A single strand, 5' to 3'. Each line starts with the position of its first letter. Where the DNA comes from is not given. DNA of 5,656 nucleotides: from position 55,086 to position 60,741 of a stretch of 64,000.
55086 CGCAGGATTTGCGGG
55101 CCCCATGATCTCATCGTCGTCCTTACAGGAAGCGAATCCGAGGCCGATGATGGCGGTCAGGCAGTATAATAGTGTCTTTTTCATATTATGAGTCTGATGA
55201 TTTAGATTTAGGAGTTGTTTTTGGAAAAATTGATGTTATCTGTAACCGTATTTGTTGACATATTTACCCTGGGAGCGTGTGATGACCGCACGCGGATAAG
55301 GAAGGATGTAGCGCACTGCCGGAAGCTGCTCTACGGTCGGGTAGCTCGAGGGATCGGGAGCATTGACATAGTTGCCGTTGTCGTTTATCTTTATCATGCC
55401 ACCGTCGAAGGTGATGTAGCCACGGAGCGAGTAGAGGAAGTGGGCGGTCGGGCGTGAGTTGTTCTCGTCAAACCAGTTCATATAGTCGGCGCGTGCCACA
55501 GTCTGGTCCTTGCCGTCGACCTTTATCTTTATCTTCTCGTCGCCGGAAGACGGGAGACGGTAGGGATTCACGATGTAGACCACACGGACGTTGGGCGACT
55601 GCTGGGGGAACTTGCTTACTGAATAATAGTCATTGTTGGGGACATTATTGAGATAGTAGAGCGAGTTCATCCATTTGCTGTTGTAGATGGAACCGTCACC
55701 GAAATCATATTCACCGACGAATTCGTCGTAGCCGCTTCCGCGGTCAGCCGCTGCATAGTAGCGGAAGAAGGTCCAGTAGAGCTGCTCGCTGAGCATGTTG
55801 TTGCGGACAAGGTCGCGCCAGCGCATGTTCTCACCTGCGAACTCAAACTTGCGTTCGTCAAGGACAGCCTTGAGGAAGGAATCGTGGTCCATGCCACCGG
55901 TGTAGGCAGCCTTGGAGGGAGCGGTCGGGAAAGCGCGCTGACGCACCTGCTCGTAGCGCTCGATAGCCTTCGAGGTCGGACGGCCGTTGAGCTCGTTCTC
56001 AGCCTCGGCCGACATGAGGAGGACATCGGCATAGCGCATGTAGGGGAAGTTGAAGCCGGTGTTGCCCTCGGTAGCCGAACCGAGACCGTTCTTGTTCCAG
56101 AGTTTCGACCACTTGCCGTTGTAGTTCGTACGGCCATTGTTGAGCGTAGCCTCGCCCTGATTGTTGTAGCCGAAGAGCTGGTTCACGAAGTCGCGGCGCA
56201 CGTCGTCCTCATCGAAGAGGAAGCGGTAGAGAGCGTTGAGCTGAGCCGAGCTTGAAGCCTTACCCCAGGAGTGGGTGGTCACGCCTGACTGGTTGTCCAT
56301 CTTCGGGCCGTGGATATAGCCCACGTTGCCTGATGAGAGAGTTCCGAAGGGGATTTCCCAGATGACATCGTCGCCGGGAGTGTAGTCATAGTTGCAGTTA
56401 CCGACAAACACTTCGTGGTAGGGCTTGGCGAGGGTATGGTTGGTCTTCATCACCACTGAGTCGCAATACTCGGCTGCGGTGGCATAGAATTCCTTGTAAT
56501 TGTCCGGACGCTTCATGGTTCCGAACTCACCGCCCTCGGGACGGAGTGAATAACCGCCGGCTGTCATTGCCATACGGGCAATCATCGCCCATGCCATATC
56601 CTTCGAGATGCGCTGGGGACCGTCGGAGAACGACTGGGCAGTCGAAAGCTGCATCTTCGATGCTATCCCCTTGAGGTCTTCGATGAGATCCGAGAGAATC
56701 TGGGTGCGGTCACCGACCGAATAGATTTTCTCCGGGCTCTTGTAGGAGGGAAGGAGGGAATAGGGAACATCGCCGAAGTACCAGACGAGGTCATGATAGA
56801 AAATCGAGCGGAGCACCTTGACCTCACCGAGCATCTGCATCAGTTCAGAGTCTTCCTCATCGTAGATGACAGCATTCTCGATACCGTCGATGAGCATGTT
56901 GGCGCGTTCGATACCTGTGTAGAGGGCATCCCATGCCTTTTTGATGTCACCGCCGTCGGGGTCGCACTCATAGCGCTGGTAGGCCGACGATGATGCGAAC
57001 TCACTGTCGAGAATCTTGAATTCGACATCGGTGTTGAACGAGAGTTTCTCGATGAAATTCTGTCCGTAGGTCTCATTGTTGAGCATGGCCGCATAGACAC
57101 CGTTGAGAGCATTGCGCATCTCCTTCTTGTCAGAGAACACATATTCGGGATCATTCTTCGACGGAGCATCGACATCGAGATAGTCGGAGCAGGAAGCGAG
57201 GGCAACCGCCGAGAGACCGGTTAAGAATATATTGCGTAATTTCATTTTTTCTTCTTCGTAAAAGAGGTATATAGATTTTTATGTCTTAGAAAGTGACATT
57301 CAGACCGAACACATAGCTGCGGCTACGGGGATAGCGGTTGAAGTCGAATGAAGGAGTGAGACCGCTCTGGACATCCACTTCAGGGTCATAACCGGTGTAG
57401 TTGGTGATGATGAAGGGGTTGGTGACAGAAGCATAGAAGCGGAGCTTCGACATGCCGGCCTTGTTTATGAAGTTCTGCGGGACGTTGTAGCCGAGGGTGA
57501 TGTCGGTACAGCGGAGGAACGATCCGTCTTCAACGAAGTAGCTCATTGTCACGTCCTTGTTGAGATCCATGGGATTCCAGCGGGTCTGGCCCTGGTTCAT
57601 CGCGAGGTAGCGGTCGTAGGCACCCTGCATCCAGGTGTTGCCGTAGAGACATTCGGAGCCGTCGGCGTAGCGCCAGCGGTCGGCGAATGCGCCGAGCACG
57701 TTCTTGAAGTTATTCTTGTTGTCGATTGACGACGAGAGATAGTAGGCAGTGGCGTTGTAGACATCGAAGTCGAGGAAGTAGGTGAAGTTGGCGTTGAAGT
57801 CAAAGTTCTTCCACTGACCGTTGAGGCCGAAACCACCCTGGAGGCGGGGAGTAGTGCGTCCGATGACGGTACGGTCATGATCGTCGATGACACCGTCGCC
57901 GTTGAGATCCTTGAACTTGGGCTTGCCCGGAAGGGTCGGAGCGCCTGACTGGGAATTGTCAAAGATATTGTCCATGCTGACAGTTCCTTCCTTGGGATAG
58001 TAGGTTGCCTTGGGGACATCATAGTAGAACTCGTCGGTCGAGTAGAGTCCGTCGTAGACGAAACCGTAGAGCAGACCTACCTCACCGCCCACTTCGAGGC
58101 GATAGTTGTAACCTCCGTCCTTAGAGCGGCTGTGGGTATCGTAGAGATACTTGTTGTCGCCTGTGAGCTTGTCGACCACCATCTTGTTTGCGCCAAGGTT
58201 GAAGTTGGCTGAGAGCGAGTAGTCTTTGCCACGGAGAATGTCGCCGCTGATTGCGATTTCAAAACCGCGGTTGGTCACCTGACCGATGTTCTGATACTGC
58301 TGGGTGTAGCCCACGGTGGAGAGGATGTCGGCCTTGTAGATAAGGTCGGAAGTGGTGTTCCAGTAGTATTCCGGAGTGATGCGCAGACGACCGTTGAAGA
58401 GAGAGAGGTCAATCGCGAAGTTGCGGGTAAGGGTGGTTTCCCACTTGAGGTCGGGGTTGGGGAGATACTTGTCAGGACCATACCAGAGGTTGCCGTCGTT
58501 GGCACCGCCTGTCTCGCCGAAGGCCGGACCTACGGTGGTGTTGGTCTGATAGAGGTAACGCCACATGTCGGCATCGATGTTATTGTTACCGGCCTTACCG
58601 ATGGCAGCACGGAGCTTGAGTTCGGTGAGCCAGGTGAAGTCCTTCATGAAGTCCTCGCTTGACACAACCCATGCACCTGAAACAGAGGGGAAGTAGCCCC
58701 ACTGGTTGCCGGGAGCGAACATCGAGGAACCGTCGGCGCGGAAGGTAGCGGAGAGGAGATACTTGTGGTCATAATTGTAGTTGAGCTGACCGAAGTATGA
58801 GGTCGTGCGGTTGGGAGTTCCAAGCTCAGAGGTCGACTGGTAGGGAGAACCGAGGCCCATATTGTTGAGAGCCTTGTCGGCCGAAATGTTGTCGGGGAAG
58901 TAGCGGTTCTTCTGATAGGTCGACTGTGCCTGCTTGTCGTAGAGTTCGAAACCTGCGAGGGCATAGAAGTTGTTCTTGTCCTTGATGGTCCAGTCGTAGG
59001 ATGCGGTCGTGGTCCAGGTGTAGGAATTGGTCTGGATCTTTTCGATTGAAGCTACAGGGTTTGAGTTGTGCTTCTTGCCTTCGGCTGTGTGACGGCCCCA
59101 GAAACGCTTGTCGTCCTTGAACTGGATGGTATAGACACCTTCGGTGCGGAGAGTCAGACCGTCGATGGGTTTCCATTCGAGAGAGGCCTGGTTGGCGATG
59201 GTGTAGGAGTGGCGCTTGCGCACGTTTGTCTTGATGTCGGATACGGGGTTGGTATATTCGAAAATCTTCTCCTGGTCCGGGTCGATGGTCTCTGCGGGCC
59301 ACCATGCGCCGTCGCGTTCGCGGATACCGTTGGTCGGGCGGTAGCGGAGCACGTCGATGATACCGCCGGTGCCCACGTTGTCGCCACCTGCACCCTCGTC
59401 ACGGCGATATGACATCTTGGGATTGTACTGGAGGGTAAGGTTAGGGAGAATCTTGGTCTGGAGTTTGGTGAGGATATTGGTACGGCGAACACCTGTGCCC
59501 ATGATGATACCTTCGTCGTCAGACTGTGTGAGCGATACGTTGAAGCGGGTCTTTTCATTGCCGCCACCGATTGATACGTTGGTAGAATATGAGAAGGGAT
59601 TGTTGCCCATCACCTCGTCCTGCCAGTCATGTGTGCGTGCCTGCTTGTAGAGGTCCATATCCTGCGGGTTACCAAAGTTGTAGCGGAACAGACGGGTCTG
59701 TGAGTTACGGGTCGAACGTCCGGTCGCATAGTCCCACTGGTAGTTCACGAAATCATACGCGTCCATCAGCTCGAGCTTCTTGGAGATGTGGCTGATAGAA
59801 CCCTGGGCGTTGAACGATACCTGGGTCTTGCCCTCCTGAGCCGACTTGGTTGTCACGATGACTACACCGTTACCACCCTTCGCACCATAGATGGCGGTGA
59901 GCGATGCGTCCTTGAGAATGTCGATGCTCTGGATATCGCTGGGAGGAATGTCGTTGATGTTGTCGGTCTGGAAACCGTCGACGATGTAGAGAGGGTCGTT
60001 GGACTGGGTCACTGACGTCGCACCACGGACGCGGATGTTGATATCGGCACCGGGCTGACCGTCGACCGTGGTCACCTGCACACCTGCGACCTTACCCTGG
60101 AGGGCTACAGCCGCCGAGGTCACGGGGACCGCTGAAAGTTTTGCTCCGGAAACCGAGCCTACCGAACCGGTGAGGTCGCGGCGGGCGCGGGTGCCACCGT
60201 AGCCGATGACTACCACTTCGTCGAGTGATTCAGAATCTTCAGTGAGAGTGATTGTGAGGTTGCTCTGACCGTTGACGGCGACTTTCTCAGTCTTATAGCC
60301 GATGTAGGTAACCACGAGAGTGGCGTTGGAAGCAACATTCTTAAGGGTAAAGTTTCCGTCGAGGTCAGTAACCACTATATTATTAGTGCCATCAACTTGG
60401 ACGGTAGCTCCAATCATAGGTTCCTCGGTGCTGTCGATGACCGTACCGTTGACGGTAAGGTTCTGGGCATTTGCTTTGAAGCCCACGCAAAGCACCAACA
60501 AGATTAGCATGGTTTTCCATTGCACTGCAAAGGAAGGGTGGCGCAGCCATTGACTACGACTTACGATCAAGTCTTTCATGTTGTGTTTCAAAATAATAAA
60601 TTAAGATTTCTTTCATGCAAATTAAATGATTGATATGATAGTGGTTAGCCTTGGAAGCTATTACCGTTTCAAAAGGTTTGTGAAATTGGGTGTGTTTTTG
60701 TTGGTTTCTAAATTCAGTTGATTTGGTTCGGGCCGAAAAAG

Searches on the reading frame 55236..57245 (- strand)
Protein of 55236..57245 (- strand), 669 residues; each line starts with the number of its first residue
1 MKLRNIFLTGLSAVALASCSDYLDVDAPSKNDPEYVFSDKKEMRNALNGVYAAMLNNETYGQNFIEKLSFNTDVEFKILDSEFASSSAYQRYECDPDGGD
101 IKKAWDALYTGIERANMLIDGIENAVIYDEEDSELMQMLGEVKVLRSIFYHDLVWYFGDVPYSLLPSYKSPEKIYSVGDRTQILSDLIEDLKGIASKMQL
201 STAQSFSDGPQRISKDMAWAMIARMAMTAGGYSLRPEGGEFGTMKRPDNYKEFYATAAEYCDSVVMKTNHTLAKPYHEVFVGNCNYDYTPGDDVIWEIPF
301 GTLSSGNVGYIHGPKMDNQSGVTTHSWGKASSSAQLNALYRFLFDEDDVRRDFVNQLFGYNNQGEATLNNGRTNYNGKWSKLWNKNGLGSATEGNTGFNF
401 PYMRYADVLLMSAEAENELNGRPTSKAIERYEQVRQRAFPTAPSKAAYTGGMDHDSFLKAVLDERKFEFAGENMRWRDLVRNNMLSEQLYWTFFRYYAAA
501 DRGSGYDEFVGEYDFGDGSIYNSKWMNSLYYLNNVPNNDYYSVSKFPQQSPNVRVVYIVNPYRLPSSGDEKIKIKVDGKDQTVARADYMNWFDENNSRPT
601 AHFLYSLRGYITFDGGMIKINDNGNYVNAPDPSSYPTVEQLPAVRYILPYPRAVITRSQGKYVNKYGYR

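Call 5: search_protein_families(library=pfam, proteins=[window:55236-57245:-])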
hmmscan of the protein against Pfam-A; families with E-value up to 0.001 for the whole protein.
window:55236-57245:- (669 aa): 2 families
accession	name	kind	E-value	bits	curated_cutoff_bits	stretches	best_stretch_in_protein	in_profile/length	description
PF07980.17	SusD_RagB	-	4.7e-28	99.1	23.1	1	355-553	110-235/297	SusD family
PF14322.12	SusD-like_3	-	1.8e-16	61.4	27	1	21-225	1-189/191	Starch-binding associating with outer membrane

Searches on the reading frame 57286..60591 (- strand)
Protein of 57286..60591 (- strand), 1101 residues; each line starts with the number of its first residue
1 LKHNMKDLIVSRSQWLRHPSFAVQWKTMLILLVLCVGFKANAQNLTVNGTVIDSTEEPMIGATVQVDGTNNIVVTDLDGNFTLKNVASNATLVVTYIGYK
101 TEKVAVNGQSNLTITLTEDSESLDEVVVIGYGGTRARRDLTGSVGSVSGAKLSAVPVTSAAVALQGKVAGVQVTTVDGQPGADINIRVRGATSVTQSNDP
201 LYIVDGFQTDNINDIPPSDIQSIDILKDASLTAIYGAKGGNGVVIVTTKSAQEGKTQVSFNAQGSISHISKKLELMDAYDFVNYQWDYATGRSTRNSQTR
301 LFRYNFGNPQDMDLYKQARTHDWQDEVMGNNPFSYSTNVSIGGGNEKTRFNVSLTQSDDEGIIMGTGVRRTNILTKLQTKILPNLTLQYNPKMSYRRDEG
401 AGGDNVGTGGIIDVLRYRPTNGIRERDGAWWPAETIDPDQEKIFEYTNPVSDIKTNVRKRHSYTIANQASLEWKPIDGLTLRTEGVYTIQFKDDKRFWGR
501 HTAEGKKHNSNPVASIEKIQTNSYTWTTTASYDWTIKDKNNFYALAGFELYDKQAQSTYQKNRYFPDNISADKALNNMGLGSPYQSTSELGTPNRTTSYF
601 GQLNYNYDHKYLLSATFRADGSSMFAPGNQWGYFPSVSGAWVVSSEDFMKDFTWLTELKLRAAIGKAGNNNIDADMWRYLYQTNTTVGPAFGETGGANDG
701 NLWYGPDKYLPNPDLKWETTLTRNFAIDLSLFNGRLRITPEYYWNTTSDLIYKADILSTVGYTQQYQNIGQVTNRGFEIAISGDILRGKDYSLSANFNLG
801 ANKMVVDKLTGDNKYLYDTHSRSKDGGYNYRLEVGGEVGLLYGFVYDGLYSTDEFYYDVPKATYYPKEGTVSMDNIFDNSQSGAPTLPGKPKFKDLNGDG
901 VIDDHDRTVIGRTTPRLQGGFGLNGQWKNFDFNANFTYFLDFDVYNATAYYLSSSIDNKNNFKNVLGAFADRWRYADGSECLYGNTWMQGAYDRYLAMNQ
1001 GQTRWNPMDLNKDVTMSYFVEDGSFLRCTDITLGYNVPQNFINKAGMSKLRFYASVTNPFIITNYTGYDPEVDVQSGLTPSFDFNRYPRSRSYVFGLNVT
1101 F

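Call 5: search_protein_families(library=pfam, proteins=[window:57286-60591:-])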
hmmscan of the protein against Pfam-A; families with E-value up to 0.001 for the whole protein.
window:57286-60591:- (1101 aa): 4 families
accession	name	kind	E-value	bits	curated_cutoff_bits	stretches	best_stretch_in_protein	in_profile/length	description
PF13715.12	CarbopepD_reg_2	-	3.2e-19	69.2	32.2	1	47-128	1-88/88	CarboxypepD_reg-like domain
PF00593.30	TonB_dep_Rec_b-barrel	-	2.1e-15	58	27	1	436-860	42-404/436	TonB dependent receptor-like, beta-barrel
PF07715.20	Plug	-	4.1e-15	56.6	23.9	1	137-243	2-107/107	TonB-dependent Receptor Plug Domain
PF13620.12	CarboxypepD_reg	-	8.4e-11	42.5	32.3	1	46-117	1-82/82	Carboxypeptidase regulatory-like domain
